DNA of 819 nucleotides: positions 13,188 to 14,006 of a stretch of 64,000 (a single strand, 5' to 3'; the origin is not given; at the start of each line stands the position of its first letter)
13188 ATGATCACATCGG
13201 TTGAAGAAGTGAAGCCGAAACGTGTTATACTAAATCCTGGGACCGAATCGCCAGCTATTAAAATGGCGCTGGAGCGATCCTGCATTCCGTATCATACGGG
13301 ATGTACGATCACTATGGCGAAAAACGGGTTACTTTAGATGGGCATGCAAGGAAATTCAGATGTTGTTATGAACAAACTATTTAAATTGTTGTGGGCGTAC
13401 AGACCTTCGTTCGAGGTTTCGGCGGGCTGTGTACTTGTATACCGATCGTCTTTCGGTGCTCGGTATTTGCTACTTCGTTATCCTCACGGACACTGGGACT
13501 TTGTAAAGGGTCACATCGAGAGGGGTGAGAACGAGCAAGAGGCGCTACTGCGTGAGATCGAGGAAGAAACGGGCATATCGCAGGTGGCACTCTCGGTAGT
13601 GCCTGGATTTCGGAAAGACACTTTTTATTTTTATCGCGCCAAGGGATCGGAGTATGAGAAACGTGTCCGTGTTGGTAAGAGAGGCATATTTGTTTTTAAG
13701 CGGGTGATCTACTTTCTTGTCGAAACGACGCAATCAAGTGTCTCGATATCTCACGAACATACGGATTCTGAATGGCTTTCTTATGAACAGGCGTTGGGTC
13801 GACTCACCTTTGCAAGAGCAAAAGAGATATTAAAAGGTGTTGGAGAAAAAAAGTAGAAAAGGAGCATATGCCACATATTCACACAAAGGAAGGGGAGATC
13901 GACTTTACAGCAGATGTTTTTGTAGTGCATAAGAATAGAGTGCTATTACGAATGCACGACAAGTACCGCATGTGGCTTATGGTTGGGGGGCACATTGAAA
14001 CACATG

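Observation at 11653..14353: Tandem array of five Nudix hydrolase paralogs interleaved with a CoA-binding protein; eight Nudix genes in the window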

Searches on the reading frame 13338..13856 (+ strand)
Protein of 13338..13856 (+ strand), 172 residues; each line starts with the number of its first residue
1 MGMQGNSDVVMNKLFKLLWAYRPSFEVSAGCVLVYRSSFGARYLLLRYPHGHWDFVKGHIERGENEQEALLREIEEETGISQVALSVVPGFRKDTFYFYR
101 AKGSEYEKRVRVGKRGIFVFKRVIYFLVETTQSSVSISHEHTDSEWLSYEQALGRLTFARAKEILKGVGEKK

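Call 7: search_protein_families(library=pfam, proteins=[window:13338-13856:+], max_evalue=0.01)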
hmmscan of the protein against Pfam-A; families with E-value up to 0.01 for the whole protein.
window:13338-13856:+ (172 aa): 1 family
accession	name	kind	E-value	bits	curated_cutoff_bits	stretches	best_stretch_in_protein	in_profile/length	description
PF00293.34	NUDIX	-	1.4e-15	57.9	21.1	1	27-158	4-125/134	NUDIX domain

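Call 8: search_protein_families(library=ncbifam, proteins=[window:13338-13856:+], max_evalue=0.01)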
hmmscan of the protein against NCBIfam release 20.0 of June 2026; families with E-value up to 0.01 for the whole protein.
window:13338-13856:+ (172 aa): 16 families
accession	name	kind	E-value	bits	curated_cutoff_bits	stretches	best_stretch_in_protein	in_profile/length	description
NF006961.0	PRK09438.1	equivalog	7.2e-10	38.5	103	1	47-157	28-134/151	dihydroneopterin triphosphate diphosphatase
NF001937.0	PRK00714.1-4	equivalog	1.7e-08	34.2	139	1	45-144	25-118/161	RNA pyrophosphohydrolase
NF052459.1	OxoGTPPhMutT1Mycb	equivalog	4.1e-07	29.4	475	1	47-166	25-123/292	8-oxo-(d)GTP phosphatase MutT1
NF001936.0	PRK00714.1-3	equivalog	8.9e-07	28.9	118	1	51-85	35-69/155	RNA pyrophosphohydrolase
NF001935.0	PRK00714.1-2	equivalog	9.3e-07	28.5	259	1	49-142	29-116/183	RNA pyrophosphohydrolase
NF007834.0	PRK10546.1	equivalog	1.1e-06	28.5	156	1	51-82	30-61/135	pyrimidine (deoxy)nucleoside triphosphate diphosphatase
NF008044.0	PRK10776.1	equivalog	2.2e-06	27.6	148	1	51-88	31-68/130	8-oxo-dGTP diphosphatase MutT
NF006530.0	PRK08999.1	equivalog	2.7e-06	26.6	245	1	50-84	32-66/315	Nudix family hydrolase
NF001934.0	PRK00714.1-1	equivalog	5.4e-06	25.9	241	1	45-141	25-115/176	RNA pyrophosphohydrolase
TIGR02705.1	nudix_YtkD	equivalog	1.2e-05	24.8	154.4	1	25-84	20-78/156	RNA deprotection pyrophosphohydrolase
NF001938.0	PRK00714.1-5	equivalog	3.1e-05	23.4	116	1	50-84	44-78/172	RNA pyrophosphohydrolase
TIGR00586.1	mutt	equivalog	4.8e-05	23.4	97.9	1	51-86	32-67/129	8-oxo-dGTP diphosphatase MutT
NF012016.0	PRK15472.1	equivalog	8.5e-05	22.3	95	1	51-151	31-121/141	nucleoside triphosphatase NudI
NF041652.1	Nud_hyd_Dein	equivalog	0.00021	21.6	200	1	50-81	42-73/152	Nudix hydrolase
NF008736.0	PRK11762.1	equivalog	0.00072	19.1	169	1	54-89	77-112/186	ADP compounds hydrolase NudE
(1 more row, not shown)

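Call 15: find_homologous_proteins(query=window:13338-13856:+, max_evalue=0.00001)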
Query window:13338-13856:+ (172 aa): 1001 proteins with E <= 0.00001 among 1132 candidates; the best 120 are listed.
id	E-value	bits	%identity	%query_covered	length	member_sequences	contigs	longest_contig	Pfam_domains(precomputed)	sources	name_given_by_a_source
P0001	1.3e-109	381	100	100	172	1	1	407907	PF00293.35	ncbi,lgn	-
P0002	4.0e-87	308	86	94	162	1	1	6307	PF00293.35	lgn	-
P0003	5.0e-75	269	76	94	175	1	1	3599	PF00293.35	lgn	-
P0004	5.0e-72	259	71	94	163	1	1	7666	PF00293.35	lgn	-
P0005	1.1e-66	242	72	91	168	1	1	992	PF00293.35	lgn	-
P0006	3.1e-66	240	70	90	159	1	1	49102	PF00293.35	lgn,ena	-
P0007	7.5e-60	220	62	94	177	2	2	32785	PF00293.35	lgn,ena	-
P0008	1.1e-59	219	68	91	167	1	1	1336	PF00293.35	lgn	-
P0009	1.3e-50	189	59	88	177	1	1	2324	PF00293.35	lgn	-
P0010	8.0e-43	164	54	85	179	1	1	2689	PF00293.35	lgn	-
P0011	1.1e-41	160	55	83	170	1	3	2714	PF00293.35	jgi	jgi:bis(5'-nucleosidyl)-tetraphosphatase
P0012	1.5e-40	157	52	86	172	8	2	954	PF00293.35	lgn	-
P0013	6.3e-40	155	47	88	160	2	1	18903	PF00293.35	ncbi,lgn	-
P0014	8.8e-40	154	54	83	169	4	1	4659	PF00293.35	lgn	-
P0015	9.6e-40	154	50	89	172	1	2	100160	PF00293.35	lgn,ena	-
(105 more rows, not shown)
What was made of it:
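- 13338..13856 (+): N5: asymmetrical Ap4A-hydrolase-type Nudix. It is the most persistently retained member among close relatives. Several sources name homologs bis(5'-nucleosyl)-tetraphosphatase (call 15).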

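Call 16: find_encoding_contigs(protein=P0001, flank=10000, max_places=3)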
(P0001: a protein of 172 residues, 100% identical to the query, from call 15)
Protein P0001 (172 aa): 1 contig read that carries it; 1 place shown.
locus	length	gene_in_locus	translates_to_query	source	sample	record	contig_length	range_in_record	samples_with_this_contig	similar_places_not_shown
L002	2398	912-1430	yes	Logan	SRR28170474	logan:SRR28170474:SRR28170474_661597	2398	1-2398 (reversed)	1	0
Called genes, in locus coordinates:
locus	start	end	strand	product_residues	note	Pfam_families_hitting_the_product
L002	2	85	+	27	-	?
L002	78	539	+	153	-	PF00293:NUDIX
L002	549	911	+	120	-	PF13380:CoA_binding_2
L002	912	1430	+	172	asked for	PF00293:NUDIX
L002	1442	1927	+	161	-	PF00293:NUDIX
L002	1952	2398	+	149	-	?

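Call 17: find_encoding_contigs(protein=P0006, flank=10000, max_places=2)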
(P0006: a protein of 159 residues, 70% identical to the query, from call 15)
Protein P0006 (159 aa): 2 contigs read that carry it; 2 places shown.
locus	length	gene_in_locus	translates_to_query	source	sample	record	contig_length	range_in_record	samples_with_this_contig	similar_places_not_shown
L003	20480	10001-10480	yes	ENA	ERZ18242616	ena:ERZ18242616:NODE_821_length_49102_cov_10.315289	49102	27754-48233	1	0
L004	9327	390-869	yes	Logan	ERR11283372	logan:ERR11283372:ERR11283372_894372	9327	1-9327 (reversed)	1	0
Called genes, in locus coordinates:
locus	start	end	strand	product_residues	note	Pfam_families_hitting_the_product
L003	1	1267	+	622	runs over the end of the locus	PF00009:GTP_EFTU, PF00679:EFG_C, PF06421:LepA_C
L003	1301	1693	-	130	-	-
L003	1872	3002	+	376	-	PF01098:FTSW_RODA_SPOVE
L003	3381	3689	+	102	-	PF06961:DUF1294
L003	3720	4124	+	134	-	PF03073:TspO_MBR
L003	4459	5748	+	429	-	-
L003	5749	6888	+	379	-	PF03033:Glyco_transf_28, PF04101:Glyco_tran_28_C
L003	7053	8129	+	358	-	-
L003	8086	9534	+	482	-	PF01225:Mur_ligase, PF08245:Mur_ligase_M, PF02875:Mur_ligase_C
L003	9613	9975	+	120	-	PF13380:CoA_binding_2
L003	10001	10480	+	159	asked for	PF00293:NUDIX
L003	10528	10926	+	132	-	-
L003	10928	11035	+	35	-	-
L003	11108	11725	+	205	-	-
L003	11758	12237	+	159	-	PF00856:SET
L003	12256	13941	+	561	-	PF16927:HisKA_7TM (weak), PF00512:HisKA, PF02518:HATPase_c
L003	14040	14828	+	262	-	PF00072:Response_reg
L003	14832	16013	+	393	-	PF07690:MFS_1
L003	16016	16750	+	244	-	PF02616:SMC_ScpA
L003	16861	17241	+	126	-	PF13083:KH_KhpA-B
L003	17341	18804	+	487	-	PF01336:tRNA_anti-codon, PF00152:tRNA-synt_2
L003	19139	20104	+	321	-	PF01467:CTP_transf_like, PF01812:5-FTHF_cyc-lig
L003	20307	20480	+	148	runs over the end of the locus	-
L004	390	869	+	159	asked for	PF00293:NUDIX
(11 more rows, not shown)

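Call 18: find_encoding_contigs(protein=P0007, flank=10000, max_places=2)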
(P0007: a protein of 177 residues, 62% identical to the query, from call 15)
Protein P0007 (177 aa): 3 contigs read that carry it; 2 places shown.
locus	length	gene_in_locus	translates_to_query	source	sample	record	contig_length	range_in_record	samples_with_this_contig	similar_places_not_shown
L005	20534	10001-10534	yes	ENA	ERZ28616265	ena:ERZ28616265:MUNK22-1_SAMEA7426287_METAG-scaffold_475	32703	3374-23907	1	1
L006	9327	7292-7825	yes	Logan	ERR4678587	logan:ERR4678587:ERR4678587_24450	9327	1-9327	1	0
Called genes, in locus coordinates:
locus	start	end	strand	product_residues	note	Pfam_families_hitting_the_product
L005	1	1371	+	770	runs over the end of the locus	-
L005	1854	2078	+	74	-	-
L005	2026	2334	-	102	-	PF01909:NTP_transf_2, PF18765:Polbeta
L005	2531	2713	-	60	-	-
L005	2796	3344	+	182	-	PF00293:NUDIX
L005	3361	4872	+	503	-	-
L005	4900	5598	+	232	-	PF01351:RNase_HII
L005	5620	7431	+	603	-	PF10101:DUF2339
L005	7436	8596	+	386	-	PF02412:TSP_3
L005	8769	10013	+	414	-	PF00232:Glyco_hydro_1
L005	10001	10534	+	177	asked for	PF00293:NUDIX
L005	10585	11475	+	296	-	-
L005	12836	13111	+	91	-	PF01371:Trp_repressor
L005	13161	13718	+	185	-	PF18306:LDcluster4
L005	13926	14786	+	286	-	-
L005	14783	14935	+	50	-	-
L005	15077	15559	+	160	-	-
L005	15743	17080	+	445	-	PF13393:tRNA-synt_His, PF03129:HGTP_anticodon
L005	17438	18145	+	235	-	PF01427:Peptidase_M15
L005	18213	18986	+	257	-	PF26317:CntK_N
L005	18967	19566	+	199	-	PF00583:Acetyltransf_1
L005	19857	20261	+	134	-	-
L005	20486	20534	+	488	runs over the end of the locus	-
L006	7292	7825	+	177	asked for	PF00293:NUDIX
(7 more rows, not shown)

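Call 19: find_encoding_contigs(protein=P0002, flank=10000, max_places=2)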
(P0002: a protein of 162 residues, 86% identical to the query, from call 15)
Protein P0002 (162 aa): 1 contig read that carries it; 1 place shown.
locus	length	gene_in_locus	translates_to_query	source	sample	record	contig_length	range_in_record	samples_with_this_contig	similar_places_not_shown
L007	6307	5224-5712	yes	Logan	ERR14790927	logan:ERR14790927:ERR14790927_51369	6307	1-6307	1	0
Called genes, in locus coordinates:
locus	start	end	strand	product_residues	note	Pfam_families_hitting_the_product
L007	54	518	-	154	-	-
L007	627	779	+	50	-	-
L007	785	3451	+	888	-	PF07517:SecA_DEAD, PF01043:SecA_PP_bind, PF21090:P-loop_SecA, PF07516:SecA_SW, PF02810:SEC-C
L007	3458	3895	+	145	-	PF00719:Pyrophosphatase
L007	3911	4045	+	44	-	-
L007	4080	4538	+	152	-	PF00583:Acetyltransf_1, PF13673:Acetyltransf_10 (faint), PF13508:Acetyltransf_7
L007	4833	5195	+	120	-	PF13380:CoA_binding_2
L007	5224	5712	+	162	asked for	PF00293:NUDIX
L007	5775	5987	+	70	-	-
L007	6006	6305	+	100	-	?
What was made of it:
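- The CoAbd-N5 pair recurs in L003 and L007 (calls 17, 19).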

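Call 20: find_encoding_contigs(protein=P0004, flank=10000, max_places=2)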
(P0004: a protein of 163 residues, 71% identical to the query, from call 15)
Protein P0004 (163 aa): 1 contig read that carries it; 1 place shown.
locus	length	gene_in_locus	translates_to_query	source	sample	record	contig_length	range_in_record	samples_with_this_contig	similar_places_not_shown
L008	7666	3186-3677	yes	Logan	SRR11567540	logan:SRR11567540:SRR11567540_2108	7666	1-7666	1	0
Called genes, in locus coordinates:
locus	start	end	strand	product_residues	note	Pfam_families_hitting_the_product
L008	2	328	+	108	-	?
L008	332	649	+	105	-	-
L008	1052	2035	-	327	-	PF00215:OMPdecase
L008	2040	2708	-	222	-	PF00215:OMPdecase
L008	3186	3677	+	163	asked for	PF00293:NUDIX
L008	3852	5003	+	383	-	PF02163:Peptidase_M50, PF13180:PDZ_2 (weak)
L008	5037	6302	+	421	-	PF00587:tRNA-synt_2b, PF03129:HGTP_anticodon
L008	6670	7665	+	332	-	?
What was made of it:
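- L008 has only N5-rseP-proS (call 20).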

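Call 21: find_encoding_contigs(protein=P0003, flank=10000, max_places=2)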
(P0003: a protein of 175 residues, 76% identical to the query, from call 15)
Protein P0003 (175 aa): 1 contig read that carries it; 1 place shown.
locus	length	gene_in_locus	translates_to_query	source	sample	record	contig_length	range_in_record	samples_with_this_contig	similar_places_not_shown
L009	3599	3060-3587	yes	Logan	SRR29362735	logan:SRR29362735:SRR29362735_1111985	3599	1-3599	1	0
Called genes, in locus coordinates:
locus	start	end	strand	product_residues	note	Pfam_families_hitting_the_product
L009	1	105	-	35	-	?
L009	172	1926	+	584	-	PF01411:tRNA-synt_2c, PF07973:tRNA_SAD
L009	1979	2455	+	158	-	-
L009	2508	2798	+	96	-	PF01541:GIY-YIG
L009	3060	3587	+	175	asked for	PF00293:NUDIX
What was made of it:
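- N5 orthologs are often elsewhere: L003 next to murC, L005 next to a GH1 gene, L009 after alaS (calls 17, 18, 21).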

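Call 25: search_solved_structures(query=window:13338-13856:+, max_evalue=0.001)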
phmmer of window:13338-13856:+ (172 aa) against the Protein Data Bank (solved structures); distinct sequences matched with E-value up to 0.001: 22.
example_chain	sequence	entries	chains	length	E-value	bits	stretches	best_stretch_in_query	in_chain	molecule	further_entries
3u53_A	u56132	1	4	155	3.6e-13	52.9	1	37-102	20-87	Bis(5'-nucleosyl)-tetraphosphatase [asymmetrical]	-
1xsa_A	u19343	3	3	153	2.3e-12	50.3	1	36-102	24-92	Bis(5'-nucleosyl)-tetraphosphatase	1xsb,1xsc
4ick_A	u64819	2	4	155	2.4e-12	50.2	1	37-102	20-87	Bis(5'-nucleosyl)-tetraphosphatase [asymmetrical]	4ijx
1kt9_A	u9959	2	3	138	4.9e-12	49.2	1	28-165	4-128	Diadenosine Tetraphosphate Hydrolase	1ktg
4ilq_A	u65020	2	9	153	2.5e-10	43.7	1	49-165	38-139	CT771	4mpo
3i7u_A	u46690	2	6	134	1.8e-08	37.6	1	28-126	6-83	AP4A hydrolase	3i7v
1vc8_A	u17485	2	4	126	2.2e-07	34.1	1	41-88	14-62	Ndx1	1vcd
1vc9_A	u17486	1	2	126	5.6e-07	32.8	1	41-88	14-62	Ndx1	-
3smd_A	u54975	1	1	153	1.7e-05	28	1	43-108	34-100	MutT/NUDIX family protein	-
4v14_A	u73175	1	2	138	7.9e-05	25.8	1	49-84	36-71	MUTATOR MUTT PROTEIN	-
3grn_A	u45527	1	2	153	8.4e-05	25.7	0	48-84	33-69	MutT related protein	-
5cfi_A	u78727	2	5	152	0.00038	23.5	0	39-148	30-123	BIS(5'-nucleosyl)-tetraphosphatase (Diadenosine tetraphosphatase), putative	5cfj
4s2v_A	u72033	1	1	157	0.00047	23.3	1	43-149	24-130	RNA pyrophosphohydrolase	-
5ygu_B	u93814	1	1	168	0.00047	23.2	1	43-149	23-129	RNA pyrophosphohydrolase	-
2kdv_A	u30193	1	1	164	0.00048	23.2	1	43-149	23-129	RNA pyrophosphohydrolase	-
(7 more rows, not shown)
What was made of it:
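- On Asymmetrical Ap4A hydrolase (NUDT2 type) - N5: Human NUDT2 at E 3.6e-13 and C. elegans Ap4A hydrolase at 4.9e-12 (call 25).
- RppH appears among N5's weak PDB hits (call 25).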

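Call 41: find_related_loci(query=A2, collection=metagenome_contigs, flank=10000)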
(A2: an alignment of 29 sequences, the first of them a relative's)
Query A2 (172 aa) in metagenome_contigs; peptide patterns used: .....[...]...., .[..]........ (x = any residue, [..] = any of these).
600 stretches matched a pattern (row limit reached: there are more); 571 encode a relative of the query (tblastn E <= 1e-3); the best 80 are kept; 80 distinct loci.
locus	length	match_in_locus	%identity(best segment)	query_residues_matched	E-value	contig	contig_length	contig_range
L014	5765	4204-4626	51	24-166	2e-41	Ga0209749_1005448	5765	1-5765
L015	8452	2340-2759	50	24-165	6e-41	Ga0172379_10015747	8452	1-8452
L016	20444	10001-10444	48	21-170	1e-36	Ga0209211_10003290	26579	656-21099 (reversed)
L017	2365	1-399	49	34-168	4e-36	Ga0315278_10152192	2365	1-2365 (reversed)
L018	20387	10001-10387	48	26-170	9e-36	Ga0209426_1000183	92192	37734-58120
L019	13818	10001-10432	46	26-170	8e-36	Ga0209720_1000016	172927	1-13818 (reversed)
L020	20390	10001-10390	45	26-170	7e-35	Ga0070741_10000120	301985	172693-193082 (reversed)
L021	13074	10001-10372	46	26-165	1e-34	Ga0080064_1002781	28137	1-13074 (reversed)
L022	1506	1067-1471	45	26-170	1e-34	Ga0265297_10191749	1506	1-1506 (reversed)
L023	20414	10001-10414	45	26-165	1e-33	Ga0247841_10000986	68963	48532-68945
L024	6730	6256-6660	46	19-170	1e-33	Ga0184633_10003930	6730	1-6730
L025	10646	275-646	45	26-165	3e-33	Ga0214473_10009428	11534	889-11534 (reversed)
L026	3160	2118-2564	43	11-166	8e-33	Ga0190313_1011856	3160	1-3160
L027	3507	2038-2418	45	23-166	2e-32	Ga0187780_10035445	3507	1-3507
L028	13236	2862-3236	43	26-166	2e-32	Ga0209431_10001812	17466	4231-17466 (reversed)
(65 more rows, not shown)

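Call 44: search_protein_families(library=padloc, proteins=[window:13338-13856:+], max_evalue=0.01)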
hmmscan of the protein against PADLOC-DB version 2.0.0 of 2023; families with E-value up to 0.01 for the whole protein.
window:13338-13856:+ (172 aa): 1 family
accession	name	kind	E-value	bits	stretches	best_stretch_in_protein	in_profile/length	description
PDLC04899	PDC-S07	-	2e-10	38.4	1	50-81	32-63/135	-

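Call 79: search_solved_structures(query=window:13338-13856:+, max_evalue=1e-10, show_alignments=2)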
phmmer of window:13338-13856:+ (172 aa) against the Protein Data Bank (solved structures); distinct sequences matched with E-value up to 1e-10: 4.
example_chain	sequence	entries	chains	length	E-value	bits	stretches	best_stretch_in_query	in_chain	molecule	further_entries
3u53_A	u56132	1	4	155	3.6e-13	52.9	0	37-102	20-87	Bis(5'-nucleosyl)-tetraphosphatase [asymmetrical]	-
1xsa_A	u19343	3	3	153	2.3e-12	50.3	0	36-102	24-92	Bis(5'-nucleosyl)-tetraphosphatase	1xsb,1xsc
4ick_A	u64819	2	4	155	2.4e-12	50.2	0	37-102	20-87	Bis(5'-nucleosyl)-tetraphosphatase [asymmetrical]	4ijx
1kt9_A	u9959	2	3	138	4.9e-12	49.2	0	28-165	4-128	Diadenosine Tetraphosphate Hydrolase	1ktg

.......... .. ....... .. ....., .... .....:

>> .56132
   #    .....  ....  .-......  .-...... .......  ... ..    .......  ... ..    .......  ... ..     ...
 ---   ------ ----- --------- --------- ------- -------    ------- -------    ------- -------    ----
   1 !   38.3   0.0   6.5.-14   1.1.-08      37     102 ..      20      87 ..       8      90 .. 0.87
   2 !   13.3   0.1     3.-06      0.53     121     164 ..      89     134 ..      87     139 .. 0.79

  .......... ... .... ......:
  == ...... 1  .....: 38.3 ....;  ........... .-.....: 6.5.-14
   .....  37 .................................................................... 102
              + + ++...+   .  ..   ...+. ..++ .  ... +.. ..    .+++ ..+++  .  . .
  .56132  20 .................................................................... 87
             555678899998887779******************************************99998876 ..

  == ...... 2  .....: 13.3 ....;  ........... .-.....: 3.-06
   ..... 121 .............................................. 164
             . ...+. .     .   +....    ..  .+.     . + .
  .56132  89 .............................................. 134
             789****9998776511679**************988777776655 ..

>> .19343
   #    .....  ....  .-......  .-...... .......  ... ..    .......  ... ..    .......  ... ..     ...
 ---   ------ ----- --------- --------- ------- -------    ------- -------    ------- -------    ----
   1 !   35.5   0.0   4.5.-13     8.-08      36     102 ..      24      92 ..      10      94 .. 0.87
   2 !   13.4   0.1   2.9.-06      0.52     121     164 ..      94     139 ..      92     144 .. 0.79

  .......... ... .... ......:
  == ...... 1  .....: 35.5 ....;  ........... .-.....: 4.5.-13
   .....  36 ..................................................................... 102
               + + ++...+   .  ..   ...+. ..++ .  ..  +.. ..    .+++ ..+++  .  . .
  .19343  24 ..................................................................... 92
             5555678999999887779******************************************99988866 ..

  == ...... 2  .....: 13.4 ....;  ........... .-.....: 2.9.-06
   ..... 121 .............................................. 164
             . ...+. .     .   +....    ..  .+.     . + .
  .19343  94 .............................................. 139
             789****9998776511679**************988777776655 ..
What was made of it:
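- On Asymmetrical Ap4A hydrolase (NUDT2 type) - N5: N5 Y97 aligns with the NUDT2 tyrosine in .............. (call 79).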
